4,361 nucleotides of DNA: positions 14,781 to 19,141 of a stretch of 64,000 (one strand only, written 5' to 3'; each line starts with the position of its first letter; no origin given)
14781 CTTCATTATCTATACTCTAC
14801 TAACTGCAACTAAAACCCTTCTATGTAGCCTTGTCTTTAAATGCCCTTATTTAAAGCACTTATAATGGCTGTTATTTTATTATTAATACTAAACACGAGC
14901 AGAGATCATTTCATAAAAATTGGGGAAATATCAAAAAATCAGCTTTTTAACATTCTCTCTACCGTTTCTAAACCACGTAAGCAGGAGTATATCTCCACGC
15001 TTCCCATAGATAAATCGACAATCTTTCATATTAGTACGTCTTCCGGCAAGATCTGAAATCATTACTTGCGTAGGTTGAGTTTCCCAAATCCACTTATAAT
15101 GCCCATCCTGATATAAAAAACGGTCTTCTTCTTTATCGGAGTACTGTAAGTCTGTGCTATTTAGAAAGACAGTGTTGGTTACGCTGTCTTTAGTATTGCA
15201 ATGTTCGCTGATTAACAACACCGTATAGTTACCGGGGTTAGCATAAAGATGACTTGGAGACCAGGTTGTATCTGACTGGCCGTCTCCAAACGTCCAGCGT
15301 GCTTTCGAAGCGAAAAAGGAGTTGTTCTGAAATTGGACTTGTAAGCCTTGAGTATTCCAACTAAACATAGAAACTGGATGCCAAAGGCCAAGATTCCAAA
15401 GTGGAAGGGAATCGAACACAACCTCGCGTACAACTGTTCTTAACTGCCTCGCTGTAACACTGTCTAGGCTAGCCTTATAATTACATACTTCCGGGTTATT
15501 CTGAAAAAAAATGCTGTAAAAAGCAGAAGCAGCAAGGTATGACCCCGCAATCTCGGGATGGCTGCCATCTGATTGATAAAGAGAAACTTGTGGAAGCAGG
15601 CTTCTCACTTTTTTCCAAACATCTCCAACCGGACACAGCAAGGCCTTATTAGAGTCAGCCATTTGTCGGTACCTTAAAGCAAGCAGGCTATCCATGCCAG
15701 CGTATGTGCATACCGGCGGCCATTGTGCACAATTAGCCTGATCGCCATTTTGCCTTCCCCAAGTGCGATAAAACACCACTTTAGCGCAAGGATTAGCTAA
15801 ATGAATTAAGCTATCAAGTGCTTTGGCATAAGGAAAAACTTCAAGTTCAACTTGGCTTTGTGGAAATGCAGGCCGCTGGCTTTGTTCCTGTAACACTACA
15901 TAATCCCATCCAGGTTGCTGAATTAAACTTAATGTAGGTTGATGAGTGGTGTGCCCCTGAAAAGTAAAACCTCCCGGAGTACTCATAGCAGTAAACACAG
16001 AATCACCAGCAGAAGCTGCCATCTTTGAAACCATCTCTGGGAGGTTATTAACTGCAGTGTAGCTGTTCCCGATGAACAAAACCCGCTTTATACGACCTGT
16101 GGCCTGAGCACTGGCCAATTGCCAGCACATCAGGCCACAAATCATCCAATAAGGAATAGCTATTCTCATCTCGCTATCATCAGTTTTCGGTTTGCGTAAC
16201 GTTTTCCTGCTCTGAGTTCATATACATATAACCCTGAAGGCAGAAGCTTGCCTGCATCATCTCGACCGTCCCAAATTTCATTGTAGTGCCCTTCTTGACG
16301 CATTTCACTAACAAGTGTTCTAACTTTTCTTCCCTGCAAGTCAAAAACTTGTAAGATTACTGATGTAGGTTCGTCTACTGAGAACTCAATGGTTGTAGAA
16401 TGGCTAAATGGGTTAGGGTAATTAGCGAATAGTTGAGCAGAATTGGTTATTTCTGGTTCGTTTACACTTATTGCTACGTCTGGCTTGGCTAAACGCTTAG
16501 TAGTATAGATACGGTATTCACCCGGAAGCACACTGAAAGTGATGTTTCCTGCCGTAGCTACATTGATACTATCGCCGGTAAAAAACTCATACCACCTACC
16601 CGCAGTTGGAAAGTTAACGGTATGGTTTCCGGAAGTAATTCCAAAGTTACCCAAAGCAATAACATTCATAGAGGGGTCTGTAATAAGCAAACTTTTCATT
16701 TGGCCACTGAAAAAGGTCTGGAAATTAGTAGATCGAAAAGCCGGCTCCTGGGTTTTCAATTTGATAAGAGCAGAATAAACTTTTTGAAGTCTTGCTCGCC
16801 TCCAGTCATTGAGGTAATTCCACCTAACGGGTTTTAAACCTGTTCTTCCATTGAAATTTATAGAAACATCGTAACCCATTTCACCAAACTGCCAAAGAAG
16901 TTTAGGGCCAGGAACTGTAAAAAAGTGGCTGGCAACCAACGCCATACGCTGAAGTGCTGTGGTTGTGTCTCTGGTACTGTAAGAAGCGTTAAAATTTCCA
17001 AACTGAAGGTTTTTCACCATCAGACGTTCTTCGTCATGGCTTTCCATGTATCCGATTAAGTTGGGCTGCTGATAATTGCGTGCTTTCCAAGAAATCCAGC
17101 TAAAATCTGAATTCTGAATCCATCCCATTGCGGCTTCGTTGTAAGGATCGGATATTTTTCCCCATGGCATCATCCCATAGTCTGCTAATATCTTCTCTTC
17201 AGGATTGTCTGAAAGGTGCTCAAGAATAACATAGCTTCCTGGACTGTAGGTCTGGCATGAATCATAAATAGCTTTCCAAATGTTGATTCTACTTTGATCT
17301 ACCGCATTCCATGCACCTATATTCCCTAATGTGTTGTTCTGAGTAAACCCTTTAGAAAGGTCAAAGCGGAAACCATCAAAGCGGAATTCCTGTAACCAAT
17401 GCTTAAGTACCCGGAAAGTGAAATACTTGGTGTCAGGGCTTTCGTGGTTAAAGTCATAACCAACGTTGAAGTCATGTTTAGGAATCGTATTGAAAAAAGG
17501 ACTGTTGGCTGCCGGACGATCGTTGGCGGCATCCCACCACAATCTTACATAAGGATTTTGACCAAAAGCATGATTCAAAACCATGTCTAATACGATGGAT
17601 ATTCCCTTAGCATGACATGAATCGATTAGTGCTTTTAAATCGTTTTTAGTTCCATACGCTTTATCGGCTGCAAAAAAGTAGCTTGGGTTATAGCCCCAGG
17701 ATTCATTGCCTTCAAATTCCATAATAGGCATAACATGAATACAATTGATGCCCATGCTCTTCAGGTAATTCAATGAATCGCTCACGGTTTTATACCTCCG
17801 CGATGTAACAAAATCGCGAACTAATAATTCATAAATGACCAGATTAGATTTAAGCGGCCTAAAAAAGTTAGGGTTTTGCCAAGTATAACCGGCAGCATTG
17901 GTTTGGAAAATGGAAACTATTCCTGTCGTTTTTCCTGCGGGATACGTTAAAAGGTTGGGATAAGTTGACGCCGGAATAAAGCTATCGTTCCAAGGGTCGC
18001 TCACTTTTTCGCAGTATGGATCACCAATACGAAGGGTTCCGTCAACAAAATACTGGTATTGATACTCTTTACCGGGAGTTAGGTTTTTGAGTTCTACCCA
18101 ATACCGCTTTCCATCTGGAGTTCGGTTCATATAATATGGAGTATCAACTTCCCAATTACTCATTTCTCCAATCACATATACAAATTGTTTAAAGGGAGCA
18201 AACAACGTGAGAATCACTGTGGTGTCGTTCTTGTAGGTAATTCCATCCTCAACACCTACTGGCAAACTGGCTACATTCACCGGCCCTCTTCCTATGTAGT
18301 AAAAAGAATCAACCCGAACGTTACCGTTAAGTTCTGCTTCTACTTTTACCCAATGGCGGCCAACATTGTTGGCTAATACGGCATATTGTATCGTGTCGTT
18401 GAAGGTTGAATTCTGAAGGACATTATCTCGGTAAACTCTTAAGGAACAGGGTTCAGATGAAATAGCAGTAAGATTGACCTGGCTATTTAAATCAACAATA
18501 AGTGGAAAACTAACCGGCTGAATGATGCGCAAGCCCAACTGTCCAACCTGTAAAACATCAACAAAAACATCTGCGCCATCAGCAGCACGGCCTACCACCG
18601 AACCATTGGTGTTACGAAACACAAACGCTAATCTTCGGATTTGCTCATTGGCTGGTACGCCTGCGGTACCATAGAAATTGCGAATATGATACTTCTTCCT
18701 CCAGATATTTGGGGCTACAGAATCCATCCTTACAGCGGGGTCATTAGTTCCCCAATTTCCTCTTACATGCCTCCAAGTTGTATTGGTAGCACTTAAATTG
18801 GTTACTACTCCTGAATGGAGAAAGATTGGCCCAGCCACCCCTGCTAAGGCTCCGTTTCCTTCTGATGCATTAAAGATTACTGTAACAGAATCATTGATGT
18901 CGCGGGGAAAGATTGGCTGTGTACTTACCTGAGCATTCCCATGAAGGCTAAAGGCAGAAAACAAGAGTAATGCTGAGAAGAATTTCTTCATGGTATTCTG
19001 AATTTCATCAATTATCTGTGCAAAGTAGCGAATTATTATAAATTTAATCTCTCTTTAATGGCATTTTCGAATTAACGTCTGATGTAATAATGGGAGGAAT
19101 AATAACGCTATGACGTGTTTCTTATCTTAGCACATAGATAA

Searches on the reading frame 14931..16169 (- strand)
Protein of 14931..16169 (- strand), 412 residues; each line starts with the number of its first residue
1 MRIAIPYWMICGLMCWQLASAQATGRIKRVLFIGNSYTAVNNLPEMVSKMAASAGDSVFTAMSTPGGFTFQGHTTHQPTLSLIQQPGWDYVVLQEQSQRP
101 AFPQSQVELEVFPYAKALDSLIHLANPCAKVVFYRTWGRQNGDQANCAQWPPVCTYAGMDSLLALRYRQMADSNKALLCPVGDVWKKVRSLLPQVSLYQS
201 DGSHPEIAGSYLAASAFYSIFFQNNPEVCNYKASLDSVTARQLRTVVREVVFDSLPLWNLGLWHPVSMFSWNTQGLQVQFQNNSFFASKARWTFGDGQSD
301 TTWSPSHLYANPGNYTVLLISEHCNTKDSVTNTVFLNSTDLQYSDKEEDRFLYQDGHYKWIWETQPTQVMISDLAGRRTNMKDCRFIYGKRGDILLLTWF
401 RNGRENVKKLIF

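Call 49: search_protein_families(library=pfam, proteins=[window:14931-16169:-], max_evalue=0.000001)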
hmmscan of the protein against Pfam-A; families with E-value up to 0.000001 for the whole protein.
window:14931-16169:- (412 aa): 2 families
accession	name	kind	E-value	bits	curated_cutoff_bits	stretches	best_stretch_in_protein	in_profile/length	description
PF18911.6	PKD_4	-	7.6e-09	35.9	27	1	288-328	35-76/85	PKD domain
PF16227.11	DUF4886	-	1.6e-07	31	26.7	1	80-240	75-229/242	Domain of unknown function (DUF4886)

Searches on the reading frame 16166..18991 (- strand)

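Call 49: search_protein_families(library=pfam, proteins=[window:16166-18991:-], max_evalue=0.000001)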
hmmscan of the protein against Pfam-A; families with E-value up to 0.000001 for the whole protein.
window:16166-18991:- (941 aa): 2 families
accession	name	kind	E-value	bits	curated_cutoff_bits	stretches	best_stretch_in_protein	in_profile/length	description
PF00128.31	Alpha-amylase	-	5e-23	82.5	22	1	402-477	20-94/446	Alpha amylase, catalytic domain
PF13860.13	FlgD_ig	-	1.2e-07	32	27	1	865-928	11-75/79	FlgD Ig-like domain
